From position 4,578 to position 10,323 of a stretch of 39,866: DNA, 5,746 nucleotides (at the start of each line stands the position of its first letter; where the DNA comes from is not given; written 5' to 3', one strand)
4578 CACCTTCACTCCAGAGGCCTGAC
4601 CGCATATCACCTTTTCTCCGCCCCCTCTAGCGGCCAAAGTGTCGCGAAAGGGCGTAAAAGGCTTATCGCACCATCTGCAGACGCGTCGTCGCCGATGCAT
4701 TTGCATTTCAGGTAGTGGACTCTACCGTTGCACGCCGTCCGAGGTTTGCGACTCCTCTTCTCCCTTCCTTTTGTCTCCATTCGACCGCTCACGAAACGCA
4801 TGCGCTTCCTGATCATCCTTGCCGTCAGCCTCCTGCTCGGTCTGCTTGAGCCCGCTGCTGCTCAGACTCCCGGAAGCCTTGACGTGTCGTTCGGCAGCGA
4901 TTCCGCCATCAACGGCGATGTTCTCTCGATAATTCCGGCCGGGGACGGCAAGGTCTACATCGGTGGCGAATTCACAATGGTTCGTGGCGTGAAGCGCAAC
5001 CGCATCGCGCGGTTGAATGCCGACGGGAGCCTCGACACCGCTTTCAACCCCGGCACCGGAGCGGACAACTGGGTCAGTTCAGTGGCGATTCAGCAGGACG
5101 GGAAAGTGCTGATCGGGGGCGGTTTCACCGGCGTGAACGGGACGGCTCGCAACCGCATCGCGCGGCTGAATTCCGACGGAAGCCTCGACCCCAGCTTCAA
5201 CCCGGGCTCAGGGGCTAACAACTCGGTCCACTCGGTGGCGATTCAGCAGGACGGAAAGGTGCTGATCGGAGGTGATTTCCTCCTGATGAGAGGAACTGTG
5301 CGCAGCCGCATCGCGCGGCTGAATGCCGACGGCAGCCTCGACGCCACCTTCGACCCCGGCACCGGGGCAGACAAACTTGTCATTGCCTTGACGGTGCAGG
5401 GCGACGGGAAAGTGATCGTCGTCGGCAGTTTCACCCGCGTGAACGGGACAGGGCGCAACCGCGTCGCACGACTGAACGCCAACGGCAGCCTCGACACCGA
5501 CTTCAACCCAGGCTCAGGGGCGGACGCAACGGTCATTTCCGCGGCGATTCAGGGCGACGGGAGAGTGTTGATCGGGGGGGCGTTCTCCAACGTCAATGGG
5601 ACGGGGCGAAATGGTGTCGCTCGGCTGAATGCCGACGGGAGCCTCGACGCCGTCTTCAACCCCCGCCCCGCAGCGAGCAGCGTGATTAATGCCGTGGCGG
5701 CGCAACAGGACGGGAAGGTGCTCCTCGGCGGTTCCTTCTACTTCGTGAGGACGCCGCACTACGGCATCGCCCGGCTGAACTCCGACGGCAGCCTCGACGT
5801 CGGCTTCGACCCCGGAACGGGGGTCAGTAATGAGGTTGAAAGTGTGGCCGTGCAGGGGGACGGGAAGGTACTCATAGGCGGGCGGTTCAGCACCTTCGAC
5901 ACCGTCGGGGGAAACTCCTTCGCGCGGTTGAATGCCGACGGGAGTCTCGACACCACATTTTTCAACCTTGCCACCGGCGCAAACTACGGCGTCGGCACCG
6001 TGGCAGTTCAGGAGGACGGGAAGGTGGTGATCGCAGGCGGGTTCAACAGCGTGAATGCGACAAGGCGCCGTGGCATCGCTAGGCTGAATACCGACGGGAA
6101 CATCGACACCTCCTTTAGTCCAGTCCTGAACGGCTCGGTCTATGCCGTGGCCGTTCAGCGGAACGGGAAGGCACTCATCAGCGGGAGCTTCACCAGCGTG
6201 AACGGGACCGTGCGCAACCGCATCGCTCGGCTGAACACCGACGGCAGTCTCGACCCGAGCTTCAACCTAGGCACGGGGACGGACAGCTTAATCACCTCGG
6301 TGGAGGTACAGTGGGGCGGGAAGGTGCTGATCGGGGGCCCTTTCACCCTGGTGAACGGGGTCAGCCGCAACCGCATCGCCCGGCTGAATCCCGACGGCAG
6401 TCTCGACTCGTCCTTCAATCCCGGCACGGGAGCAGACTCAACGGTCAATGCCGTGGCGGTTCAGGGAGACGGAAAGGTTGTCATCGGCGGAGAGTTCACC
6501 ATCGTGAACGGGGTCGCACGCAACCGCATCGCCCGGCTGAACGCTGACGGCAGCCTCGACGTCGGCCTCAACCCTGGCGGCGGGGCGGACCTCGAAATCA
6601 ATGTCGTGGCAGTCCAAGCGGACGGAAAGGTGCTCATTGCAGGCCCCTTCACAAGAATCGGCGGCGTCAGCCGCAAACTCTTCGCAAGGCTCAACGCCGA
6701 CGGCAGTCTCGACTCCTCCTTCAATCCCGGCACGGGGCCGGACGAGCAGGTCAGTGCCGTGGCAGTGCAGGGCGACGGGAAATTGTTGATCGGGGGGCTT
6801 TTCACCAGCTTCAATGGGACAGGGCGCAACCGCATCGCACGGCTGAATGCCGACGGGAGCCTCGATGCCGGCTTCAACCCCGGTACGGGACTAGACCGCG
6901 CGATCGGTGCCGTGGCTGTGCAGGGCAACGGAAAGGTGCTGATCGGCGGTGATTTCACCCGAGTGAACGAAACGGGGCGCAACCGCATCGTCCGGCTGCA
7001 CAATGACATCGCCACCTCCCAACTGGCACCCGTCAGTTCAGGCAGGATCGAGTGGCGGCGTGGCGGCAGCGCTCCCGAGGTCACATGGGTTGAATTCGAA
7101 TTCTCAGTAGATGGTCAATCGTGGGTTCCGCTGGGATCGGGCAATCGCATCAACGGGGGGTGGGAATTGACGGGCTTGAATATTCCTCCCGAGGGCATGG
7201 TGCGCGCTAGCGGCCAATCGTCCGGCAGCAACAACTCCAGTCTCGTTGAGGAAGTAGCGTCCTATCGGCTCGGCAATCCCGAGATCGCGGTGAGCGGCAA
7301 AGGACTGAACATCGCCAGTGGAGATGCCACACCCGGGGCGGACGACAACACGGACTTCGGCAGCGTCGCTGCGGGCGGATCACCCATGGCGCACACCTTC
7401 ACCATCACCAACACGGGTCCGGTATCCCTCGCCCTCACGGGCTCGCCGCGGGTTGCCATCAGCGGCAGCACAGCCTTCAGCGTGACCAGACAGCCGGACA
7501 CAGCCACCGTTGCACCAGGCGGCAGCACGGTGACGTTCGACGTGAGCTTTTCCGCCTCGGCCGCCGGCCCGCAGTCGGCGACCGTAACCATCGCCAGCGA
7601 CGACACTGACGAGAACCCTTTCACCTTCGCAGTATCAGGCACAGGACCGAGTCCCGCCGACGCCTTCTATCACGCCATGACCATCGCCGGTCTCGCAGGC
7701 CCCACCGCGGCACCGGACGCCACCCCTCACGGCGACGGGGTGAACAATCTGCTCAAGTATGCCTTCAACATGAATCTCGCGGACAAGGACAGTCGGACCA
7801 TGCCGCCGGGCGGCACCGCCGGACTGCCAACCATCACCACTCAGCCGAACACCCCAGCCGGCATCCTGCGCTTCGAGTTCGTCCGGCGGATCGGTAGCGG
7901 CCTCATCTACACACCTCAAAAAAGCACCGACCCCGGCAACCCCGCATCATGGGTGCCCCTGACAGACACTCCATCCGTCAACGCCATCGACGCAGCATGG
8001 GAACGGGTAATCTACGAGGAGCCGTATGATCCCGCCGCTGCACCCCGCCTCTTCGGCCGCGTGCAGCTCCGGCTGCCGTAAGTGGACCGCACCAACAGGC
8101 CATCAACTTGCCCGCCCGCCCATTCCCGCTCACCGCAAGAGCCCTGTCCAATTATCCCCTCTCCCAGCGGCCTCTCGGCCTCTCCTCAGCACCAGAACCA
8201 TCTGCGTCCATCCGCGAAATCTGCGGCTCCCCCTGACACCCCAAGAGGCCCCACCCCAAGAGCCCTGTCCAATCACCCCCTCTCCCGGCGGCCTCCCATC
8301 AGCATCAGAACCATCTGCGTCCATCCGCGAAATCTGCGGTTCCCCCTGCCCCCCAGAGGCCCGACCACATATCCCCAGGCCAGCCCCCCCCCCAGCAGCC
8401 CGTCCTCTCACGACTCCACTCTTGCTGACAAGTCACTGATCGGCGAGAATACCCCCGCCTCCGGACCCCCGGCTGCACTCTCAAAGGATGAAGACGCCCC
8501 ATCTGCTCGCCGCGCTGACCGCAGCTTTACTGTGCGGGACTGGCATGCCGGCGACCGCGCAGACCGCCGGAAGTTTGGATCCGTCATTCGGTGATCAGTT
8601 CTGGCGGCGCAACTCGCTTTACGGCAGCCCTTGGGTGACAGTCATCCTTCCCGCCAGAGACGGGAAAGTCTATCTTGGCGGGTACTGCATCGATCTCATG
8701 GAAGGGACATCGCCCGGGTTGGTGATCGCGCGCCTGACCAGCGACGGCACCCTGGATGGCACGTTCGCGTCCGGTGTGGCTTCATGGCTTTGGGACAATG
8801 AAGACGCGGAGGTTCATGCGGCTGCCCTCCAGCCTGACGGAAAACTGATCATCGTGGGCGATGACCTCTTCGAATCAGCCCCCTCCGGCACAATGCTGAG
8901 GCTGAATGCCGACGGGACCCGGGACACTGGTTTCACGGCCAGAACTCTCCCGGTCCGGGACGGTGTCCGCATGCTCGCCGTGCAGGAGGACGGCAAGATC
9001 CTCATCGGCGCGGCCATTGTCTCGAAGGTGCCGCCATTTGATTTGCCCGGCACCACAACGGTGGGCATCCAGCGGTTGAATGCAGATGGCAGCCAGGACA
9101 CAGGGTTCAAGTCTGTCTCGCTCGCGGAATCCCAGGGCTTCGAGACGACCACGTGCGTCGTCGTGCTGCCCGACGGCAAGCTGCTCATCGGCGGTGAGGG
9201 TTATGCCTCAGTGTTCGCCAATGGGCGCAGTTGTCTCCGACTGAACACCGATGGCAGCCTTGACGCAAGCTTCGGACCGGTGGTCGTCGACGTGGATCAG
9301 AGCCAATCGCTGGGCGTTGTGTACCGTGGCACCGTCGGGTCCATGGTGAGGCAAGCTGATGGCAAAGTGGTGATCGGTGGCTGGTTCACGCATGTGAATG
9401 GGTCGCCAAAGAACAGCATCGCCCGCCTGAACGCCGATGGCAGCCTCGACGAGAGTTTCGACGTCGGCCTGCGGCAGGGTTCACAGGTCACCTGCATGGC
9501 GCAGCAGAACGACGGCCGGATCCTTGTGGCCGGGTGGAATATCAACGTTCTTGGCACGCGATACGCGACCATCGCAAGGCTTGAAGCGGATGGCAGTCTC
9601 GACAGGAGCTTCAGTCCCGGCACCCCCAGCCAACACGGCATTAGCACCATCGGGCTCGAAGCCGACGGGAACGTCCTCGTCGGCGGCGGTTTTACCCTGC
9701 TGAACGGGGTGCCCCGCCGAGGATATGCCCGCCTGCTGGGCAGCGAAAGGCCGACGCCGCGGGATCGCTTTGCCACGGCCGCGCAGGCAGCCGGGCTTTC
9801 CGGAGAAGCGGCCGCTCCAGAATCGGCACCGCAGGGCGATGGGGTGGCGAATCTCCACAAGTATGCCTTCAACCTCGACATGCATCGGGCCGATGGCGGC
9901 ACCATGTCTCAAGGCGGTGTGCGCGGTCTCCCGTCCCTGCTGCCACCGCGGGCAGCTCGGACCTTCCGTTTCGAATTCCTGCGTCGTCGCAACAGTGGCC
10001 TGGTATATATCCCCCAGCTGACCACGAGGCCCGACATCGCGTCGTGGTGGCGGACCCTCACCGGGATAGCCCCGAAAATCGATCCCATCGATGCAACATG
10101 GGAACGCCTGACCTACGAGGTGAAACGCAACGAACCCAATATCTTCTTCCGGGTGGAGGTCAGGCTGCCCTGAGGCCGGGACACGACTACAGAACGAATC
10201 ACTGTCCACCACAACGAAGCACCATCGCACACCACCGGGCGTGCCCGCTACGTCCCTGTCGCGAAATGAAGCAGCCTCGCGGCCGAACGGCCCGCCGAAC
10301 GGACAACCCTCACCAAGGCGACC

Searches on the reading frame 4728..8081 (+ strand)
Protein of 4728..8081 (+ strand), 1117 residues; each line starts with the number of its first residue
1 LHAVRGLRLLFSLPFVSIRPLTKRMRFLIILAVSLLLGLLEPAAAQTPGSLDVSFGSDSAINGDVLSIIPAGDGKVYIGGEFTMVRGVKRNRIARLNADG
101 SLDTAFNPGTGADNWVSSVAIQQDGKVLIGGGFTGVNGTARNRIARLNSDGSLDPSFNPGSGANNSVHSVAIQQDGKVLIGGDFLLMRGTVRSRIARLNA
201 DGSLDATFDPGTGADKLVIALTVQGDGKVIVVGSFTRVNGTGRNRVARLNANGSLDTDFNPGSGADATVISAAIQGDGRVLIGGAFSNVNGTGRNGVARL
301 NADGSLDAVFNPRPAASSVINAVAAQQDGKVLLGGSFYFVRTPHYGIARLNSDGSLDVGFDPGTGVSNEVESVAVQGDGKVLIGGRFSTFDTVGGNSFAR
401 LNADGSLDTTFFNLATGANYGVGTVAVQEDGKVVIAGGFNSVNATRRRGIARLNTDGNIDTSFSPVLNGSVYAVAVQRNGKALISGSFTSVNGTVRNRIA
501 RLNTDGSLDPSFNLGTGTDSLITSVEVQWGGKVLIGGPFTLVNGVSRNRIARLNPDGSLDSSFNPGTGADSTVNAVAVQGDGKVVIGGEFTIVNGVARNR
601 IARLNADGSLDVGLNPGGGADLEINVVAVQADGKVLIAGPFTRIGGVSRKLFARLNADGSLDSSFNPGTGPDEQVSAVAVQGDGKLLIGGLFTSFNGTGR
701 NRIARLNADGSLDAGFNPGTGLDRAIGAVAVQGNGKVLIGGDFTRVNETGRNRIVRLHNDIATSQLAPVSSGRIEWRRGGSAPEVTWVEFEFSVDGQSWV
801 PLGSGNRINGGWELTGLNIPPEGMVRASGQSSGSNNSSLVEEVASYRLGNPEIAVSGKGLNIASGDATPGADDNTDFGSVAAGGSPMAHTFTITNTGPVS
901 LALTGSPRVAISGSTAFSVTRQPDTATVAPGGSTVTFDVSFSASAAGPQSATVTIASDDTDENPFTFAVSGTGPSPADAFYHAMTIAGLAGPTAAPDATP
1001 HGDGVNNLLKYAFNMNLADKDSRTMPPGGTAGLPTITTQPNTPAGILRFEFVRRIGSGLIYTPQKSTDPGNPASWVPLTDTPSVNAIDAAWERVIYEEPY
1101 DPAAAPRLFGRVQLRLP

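Call 5: search_protein_families(library=ncbifam, proteins=[window:4728-8081:+], max_evalue=0.1)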
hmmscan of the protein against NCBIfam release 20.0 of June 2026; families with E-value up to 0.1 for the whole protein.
window:4728-8081:+ (1117 aa): 4 families
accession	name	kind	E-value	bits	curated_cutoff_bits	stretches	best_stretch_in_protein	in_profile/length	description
TIGR02608.1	delta_60_rpt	domain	2.6e-121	395.4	76.5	13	166-210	2-46/55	delta-60 repeat domain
NF012200.0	choice_anch_D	domain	3.6e-21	75.7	45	1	851-962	1-108/108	choice-of-anchor D domain-containing protein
NF045791.1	OxalOxredalpha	equivalog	0.00012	21.3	500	0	631-678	20-66/395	oxalate oxidoreductase subunit alpha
NF041425.1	OS_HP2_seleno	subfamily_domain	0.0024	18.2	100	1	875-971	6-95/98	OS_HP2 family (seleno)protein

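Call 51: search_protein_families(library=pfam, proteins=[window:4728-8081:+], max_evalue=0.001)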
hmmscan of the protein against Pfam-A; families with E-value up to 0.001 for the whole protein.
window:4728-8081:+ (1117 aa): 9 families
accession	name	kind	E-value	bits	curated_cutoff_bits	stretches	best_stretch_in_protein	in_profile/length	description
PF17164.10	DUF5122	-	1.6e-179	582.3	27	14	224-259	1-36/36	Domain of unknown function (DUF5122) beta-propeller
PF12768.13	Rax2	-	1.7e-08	34.6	28.8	0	416-505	20-108/254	Rax2 C-terminal beta propeller domain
PF22544.2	HYDIN_VesB_CFA65-like_Ig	-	1.2e-07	32.4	25.5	1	873-971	8-99/100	HYDIN/CFA65/VesB-like, Ig-like domain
PF07610.17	DUF1573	-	1.6e-06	28.4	26.1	1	873-971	6-96/98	Protein of unknown function (DUF1573)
PF00400.38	WD40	-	7e-06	26.8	27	0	468-496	8-36/39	WD domain, G-beta repeat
PF14250.11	AbrB-like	-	0.00011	22.6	25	0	729-745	33-49/70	AbrB-like transcriptional regulator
PF14016.12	DUF4232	-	0.00073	20.1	27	0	884-973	16-115/129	Domain of unknown function (DUF4232)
PF24991.2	Ig_NUP210_4th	-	0.00074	19.6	25.2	0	467-492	50-75/79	NUP210 forth Ig-like domain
PF22760.1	Gp38_E217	-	0.00081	19.4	27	0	560-581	144-165/180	Baseplate component gp38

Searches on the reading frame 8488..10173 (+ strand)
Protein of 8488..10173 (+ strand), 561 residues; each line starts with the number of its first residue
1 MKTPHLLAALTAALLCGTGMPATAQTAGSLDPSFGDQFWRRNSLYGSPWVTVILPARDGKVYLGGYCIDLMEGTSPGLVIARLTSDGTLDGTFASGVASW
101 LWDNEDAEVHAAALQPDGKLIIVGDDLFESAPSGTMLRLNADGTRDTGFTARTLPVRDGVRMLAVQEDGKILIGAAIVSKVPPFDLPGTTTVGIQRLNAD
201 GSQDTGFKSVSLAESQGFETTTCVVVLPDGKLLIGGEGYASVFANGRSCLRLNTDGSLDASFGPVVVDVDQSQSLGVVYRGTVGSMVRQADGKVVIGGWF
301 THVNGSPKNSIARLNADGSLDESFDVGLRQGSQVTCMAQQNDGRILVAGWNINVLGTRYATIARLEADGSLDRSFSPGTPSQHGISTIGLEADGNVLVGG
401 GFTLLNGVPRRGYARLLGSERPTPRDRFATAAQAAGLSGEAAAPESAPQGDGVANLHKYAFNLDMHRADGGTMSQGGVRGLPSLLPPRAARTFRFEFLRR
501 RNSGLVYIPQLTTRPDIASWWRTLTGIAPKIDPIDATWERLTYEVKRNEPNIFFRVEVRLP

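Call 24: search_protein_families(library=ncbifam, proteins=[window:8488-10173:+], max_evalue=0.001)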
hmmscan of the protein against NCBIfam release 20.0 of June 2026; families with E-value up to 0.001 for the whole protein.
window:8488-10173:+ (561 aa): 1 family
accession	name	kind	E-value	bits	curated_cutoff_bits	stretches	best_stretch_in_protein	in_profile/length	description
TIGR02608.1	delta_60_rpt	domain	3.4e-54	180.5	76.5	6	224-264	6-49/55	delta-60 repeat domain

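Call 51: search_protein_families(library=pfam, proteins=[window:8488-10173:+], max_evalue=0.001)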
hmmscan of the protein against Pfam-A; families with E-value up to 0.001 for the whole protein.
window:8488-10173:+ (561 aa): 1 family
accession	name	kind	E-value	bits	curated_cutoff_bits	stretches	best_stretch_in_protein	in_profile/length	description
PF17164.10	DUF5122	-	1.7e-60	201.4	27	6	289-324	1-36/36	Domain of unknown function (DUF5122) beta-propeller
